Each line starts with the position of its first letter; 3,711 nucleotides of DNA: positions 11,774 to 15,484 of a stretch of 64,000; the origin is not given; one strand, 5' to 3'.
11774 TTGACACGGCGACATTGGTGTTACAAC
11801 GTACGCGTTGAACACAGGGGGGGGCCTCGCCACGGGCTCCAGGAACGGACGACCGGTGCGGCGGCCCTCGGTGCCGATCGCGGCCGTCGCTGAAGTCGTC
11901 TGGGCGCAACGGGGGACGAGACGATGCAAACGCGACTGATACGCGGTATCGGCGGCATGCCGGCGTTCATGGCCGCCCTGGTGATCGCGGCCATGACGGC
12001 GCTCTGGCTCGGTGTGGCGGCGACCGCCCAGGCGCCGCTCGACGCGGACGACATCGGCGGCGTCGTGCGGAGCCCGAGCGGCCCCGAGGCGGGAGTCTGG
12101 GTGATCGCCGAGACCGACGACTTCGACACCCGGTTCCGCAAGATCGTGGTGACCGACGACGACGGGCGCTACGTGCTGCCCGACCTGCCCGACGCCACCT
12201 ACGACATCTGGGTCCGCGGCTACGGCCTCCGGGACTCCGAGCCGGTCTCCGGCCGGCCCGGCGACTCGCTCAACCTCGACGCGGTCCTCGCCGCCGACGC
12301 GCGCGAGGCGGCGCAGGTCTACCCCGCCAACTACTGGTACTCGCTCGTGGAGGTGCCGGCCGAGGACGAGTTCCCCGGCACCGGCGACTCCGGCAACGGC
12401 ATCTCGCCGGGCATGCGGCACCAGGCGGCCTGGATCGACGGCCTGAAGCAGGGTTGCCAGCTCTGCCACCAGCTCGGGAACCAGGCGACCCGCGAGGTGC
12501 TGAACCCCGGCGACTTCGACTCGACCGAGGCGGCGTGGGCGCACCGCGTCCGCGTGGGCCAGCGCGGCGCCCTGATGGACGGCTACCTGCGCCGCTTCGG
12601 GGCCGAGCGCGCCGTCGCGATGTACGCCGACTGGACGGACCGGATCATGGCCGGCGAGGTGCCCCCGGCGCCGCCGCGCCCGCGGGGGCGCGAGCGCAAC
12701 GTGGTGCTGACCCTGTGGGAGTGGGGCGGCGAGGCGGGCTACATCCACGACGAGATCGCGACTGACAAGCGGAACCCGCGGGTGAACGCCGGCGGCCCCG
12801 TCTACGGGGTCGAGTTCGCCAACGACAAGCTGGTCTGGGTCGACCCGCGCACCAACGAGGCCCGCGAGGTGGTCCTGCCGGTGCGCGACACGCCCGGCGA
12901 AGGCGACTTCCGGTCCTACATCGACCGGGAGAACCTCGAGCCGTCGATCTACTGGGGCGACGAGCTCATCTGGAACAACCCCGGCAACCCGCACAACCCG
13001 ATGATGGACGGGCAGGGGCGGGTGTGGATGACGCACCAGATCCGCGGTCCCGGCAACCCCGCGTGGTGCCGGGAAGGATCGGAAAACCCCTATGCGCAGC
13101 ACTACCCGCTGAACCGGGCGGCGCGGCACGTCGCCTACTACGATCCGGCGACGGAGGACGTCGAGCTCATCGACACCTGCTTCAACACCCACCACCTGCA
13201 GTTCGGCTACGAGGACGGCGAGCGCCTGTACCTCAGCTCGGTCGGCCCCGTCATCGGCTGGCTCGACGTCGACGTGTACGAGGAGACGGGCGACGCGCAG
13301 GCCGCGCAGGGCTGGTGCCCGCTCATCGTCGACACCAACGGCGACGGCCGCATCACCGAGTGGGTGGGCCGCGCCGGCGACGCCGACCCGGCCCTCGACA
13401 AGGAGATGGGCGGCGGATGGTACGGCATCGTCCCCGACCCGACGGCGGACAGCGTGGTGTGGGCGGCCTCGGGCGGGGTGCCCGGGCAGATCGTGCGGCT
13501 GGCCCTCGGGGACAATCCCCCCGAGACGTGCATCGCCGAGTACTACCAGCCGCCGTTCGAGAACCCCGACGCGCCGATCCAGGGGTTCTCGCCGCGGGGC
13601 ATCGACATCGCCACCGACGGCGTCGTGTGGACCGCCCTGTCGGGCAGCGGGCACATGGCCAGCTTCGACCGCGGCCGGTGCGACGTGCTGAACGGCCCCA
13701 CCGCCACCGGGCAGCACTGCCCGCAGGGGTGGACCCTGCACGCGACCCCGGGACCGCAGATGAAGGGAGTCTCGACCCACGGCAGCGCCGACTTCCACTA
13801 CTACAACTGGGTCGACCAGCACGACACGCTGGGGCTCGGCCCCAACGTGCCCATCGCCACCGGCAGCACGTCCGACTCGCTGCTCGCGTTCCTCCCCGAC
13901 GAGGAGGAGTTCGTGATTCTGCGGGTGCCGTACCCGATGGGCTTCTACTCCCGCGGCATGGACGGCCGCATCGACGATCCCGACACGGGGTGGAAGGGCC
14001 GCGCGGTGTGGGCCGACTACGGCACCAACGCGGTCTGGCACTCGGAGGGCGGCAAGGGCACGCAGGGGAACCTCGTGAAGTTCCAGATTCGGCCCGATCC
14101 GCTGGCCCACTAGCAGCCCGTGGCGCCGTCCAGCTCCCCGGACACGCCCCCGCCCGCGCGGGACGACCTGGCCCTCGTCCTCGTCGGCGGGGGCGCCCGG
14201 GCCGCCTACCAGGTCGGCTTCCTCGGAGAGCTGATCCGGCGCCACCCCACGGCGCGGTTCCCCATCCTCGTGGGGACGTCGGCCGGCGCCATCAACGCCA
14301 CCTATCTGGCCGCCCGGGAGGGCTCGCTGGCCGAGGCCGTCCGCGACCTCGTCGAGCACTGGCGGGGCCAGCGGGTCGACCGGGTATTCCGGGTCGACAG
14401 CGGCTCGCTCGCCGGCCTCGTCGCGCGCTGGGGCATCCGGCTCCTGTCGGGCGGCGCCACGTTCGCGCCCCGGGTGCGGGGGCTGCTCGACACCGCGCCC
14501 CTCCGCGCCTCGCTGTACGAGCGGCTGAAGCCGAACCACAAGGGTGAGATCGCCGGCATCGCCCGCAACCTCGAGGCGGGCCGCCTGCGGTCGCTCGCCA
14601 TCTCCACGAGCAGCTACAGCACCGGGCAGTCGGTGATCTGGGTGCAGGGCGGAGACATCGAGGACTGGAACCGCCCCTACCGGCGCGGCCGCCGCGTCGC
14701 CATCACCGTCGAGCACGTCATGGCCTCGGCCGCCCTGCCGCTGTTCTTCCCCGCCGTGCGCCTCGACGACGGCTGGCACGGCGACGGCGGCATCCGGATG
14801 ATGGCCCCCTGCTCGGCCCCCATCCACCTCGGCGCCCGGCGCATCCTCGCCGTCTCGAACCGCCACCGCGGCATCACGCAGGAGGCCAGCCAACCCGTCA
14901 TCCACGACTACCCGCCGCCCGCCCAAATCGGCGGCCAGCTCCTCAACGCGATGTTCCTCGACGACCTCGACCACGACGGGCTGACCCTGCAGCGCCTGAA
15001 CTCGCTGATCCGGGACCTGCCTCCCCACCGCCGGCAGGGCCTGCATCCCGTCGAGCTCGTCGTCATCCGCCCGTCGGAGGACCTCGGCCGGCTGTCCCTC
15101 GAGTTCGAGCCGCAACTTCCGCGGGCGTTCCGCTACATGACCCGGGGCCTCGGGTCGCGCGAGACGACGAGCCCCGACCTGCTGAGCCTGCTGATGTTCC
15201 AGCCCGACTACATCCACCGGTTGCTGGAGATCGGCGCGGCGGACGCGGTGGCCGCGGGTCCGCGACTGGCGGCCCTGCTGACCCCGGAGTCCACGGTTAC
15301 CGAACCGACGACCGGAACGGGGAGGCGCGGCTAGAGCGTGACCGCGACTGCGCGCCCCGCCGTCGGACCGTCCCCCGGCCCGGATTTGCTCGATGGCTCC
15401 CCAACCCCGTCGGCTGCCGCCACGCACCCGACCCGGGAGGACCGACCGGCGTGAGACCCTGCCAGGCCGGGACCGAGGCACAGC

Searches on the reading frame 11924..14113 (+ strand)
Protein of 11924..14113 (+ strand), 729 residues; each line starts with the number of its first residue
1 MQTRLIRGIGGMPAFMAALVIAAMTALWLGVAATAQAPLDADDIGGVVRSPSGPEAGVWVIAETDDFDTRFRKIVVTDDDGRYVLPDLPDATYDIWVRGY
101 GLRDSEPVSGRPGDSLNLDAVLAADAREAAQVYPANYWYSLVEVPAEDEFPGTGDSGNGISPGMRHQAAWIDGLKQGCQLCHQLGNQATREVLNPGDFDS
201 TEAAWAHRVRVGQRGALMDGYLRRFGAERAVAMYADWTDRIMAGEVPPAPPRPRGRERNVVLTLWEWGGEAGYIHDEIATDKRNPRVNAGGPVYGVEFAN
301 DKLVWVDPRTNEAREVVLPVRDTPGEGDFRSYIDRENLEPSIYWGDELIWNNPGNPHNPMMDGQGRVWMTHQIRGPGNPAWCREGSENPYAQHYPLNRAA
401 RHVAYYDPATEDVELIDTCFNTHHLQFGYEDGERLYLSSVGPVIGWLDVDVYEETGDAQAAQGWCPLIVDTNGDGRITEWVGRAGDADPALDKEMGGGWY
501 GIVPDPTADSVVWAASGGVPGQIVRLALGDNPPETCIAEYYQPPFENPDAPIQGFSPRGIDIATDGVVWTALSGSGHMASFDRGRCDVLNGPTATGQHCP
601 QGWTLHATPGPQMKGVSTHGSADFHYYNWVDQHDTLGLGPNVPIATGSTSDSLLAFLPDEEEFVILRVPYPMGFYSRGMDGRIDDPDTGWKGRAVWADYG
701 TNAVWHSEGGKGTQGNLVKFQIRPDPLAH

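Call 44: search_protein_families(library=pfam, proteins=[window:11924-14113:+], max_evalue=0.00001)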
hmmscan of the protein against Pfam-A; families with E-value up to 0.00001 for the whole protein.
window:11924-14113:+ (729 aa): 1 family
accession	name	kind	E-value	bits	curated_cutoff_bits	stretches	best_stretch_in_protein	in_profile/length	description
PF13620.12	CarboxypepD_reg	-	1.5e-06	28.8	32.3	1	44-122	2-81/82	Carboxypeptidase regulatory-like domain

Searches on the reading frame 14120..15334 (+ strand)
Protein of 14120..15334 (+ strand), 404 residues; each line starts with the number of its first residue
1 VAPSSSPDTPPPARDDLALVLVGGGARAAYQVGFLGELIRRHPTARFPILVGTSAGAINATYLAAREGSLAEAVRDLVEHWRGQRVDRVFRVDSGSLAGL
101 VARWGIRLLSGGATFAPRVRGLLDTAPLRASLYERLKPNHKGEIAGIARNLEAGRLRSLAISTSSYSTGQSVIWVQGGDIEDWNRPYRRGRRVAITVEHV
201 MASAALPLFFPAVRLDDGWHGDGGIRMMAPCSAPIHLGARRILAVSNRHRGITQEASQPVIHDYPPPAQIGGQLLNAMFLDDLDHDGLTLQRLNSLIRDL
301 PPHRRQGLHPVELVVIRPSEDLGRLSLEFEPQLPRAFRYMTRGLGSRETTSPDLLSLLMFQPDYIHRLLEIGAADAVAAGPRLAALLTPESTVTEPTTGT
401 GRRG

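Call 44: search_protein_families(library=pfam, proteins=[window:14120-15334:+], max_evalue=0.00001)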
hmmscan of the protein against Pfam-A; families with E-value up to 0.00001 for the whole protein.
window:14120-15334:+ (404 aa): 1 family
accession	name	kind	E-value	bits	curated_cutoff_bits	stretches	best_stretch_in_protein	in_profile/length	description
PF01734.28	Patatin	-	6.5e-23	82.4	27.7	1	19-232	1-188/191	Patatin-like phospholipase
